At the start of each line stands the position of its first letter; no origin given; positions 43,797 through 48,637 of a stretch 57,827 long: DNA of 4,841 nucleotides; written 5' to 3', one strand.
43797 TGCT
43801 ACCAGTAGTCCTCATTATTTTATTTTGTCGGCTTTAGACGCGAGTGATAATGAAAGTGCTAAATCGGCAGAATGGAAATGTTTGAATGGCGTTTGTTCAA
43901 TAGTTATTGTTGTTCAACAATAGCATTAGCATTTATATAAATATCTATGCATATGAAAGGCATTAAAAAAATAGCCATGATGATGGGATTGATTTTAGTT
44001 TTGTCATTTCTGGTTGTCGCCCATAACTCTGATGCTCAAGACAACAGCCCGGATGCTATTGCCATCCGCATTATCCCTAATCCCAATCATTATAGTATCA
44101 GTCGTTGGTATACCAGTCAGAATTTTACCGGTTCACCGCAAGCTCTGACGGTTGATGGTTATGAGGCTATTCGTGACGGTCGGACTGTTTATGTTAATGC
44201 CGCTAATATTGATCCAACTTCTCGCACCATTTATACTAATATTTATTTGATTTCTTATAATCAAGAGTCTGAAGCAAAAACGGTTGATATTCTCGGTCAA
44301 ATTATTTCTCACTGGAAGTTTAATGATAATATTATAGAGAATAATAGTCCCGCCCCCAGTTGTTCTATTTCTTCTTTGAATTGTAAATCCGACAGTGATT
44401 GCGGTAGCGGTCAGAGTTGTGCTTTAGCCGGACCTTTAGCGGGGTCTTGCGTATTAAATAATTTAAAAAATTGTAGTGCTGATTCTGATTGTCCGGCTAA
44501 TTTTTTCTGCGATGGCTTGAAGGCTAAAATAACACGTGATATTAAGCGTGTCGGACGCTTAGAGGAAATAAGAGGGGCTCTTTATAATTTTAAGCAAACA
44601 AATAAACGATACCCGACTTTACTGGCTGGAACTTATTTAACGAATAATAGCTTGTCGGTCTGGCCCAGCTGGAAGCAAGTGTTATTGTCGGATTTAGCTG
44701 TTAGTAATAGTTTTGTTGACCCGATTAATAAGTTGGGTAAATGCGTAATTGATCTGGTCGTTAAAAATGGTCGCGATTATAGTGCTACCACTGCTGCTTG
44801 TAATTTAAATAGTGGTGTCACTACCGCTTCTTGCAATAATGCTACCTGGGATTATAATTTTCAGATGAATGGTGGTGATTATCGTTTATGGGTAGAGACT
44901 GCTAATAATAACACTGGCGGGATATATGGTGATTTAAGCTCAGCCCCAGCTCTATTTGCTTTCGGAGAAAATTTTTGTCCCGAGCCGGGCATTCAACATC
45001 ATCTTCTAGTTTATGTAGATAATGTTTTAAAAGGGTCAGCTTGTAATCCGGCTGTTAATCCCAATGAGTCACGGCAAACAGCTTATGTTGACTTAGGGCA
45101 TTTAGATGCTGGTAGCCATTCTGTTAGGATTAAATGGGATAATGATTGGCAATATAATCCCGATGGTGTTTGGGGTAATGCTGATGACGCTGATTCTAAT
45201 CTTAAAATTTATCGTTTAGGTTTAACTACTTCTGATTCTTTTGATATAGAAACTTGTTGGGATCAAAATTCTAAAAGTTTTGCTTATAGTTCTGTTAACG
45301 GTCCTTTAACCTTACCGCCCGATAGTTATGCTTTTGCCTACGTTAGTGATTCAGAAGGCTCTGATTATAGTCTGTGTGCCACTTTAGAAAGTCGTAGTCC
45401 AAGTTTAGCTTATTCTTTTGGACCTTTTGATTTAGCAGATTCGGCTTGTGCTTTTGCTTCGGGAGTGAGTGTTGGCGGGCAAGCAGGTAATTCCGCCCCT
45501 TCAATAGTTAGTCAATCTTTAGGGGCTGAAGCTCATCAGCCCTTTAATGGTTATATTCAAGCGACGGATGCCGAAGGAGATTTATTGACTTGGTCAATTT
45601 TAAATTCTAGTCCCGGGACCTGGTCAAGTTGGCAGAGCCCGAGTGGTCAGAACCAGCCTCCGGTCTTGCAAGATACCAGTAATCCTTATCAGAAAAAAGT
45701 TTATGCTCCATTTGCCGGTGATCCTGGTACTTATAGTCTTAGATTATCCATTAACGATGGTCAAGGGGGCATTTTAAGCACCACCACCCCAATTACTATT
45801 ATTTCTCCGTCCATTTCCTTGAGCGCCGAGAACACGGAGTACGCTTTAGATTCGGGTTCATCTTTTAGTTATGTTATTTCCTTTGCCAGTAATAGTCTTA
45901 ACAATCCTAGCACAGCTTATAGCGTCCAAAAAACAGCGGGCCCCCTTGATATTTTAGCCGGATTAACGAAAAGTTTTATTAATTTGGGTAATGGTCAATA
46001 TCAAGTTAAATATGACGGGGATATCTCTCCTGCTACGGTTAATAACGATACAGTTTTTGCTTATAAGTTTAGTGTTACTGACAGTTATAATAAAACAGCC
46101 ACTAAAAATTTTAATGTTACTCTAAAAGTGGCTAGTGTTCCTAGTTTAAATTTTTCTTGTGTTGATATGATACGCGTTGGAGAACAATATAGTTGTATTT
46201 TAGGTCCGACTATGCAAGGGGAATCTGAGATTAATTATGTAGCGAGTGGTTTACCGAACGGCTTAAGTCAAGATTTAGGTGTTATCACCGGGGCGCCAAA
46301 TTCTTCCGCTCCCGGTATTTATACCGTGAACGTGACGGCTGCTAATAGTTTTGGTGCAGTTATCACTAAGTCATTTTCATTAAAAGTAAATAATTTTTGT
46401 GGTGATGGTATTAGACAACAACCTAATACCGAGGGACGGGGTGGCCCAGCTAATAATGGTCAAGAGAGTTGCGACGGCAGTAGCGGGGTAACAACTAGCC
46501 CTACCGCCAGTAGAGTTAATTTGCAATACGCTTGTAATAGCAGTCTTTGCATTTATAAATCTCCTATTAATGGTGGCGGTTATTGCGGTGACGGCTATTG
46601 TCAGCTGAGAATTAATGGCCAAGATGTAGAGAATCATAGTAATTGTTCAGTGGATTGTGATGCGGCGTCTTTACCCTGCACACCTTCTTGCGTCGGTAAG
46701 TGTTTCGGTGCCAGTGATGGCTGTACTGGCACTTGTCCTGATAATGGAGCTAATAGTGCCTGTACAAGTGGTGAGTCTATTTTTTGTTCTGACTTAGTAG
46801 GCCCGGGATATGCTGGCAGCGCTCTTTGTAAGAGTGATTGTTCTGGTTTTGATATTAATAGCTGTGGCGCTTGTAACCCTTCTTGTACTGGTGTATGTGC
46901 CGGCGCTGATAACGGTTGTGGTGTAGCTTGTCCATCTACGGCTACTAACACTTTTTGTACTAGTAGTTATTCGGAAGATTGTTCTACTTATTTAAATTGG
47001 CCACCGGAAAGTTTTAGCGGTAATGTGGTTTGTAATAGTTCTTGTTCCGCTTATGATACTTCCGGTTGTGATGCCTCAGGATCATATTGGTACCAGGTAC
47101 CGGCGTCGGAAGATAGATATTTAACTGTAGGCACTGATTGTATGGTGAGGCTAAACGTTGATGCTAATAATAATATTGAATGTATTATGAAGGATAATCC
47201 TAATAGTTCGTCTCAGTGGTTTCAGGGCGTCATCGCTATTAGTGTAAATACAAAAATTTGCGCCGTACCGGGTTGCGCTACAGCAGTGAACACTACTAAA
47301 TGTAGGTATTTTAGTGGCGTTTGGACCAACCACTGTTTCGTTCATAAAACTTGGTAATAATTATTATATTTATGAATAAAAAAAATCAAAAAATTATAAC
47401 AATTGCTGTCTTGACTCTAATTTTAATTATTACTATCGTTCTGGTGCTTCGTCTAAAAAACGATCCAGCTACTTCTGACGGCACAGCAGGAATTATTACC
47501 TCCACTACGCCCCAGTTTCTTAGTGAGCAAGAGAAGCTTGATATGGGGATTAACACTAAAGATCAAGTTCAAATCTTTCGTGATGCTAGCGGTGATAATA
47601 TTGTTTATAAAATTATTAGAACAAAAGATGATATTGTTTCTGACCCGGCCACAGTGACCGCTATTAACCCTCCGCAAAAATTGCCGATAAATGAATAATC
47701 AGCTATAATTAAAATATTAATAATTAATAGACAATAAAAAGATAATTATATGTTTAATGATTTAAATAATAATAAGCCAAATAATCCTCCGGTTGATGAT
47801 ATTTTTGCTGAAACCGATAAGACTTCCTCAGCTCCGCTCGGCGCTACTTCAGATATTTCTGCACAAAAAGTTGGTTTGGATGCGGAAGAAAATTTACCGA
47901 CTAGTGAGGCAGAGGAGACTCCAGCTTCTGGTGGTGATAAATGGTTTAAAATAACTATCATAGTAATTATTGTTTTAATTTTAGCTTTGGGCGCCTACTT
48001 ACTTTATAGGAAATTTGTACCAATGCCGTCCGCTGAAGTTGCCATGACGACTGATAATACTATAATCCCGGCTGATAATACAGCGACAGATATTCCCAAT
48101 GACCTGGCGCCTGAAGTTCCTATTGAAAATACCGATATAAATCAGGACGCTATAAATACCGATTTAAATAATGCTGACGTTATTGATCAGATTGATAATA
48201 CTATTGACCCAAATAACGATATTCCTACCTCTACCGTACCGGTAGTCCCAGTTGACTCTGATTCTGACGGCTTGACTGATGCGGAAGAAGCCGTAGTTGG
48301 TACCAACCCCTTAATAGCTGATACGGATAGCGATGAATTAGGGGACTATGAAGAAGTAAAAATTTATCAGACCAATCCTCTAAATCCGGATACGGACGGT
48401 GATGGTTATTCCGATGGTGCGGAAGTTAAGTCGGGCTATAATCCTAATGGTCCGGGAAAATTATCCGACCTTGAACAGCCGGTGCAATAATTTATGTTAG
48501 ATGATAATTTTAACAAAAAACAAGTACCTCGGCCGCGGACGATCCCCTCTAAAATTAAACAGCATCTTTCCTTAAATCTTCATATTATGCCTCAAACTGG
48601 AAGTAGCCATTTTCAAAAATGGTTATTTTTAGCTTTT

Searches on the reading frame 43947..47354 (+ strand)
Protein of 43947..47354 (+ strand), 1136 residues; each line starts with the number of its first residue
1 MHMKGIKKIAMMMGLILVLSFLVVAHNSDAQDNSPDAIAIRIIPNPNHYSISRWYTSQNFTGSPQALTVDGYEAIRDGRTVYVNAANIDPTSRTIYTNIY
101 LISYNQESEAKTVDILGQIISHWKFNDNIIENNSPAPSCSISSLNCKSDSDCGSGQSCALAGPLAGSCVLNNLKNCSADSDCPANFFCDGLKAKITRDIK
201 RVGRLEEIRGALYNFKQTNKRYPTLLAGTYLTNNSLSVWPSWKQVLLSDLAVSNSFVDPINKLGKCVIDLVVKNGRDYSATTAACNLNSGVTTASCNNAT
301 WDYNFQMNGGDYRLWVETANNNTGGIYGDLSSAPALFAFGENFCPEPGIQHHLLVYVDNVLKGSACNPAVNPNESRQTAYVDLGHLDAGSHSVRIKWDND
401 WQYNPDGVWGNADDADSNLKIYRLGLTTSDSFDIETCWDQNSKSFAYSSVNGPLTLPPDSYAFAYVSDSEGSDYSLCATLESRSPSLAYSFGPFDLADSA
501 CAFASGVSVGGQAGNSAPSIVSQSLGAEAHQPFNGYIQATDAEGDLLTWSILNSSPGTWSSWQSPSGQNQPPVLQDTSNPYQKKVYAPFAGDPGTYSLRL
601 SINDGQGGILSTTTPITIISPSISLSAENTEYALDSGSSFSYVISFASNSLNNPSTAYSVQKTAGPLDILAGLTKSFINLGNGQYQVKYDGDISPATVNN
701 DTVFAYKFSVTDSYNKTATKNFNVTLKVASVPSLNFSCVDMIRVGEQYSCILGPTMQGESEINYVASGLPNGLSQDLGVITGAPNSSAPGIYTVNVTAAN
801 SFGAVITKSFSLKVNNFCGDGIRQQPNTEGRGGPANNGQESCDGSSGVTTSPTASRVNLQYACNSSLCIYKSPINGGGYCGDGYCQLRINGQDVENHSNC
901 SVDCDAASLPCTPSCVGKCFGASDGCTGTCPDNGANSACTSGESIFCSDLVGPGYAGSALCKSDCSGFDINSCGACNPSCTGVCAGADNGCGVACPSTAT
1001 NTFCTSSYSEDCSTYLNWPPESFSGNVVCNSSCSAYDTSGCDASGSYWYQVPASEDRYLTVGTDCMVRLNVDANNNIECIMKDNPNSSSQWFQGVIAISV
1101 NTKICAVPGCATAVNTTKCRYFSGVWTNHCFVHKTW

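Call 6: search_protein_families(library=pfam, proteins=[window:43947-47354:+], max_evalue=1)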
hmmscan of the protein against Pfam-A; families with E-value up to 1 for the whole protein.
window:43947-47354:+ (1136 aa): 6 families
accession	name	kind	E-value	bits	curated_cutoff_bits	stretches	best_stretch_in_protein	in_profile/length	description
PF05345.18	He_PIG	-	5.1e-09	36.9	24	1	745-815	16-96/96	Putative Ig domain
PF00801.26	PKD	-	0.02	15.3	23.5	0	787-805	54-72/80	PKD domain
PF17963.7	Big_9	-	0.024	15.9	23.6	1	515-614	1-86/89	Bacterial Ig domain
PF17803.7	Cadherin_4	-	0.029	15.3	25.1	1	512-558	8-60/71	Bacterial cadherin-like domain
PF18911.6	PKD_4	-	0.047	14.2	27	0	592-612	58-78/85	PKD domain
PF22352.2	K319L-like_PKD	-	0.3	11.6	27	0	701-725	59-83/84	K319L-like, PKD domain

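Call 17: search_protein_families(library=ncbifam, proteins=[window:43947-47354:+], max_evalue=0.01)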
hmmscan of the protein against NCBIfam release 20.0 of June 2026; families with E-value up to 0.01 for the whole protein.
window:43947-47354:+ (1136 aa): 0 families

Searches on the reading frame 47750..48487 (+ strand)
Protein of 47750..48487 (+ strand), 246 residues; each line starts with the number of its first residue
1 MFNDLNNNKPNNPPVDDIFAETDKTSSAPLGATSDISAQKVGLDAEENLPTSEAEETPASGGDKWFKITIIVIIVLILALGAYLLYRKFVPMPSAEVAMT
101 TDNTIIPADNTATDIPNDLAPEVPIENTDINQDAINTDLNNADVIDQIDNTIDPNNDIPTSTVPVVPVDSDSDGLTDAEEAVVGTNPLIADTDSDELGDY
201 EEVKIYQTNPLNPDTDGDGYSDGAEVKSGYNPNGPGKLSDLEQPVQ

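Call 11: search_protein_families(library=pfam, proteins=[window:47750-48487:+], max_evalue=0.001)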
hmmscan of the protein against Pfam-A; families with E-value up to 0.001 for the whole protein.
window:47750-48487:+ (246 aa): 1 family
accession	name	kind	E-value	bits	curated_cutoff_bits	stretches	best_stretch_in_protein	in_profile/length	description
PF18884.5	TSP3_bac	-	8.3e-16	58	25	2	214-233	1-20/22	Bacterial TSP3 repeat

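Call 17: search_protein_families(library=ncbifam, proteins=[window:47750-48487:+], max_evalue=0.01)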
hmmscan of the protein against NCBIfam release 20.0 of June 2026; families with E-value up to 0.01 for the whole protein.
window:47750-48487:+ (246 aa): 2 families
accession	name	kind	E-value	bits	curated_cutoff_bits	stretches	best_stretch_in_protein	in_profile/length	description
NF033765.2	gliding_CglD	equivalog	1.8e-06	26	400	1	133-228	142-243/1124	adventurous gliding motility lipoprotein CglD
NF047639.1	throspo3_MtsD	equivalog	5.4e-05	21.5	800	1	160-233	449-528/651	cell-cell cohesion protein MtsD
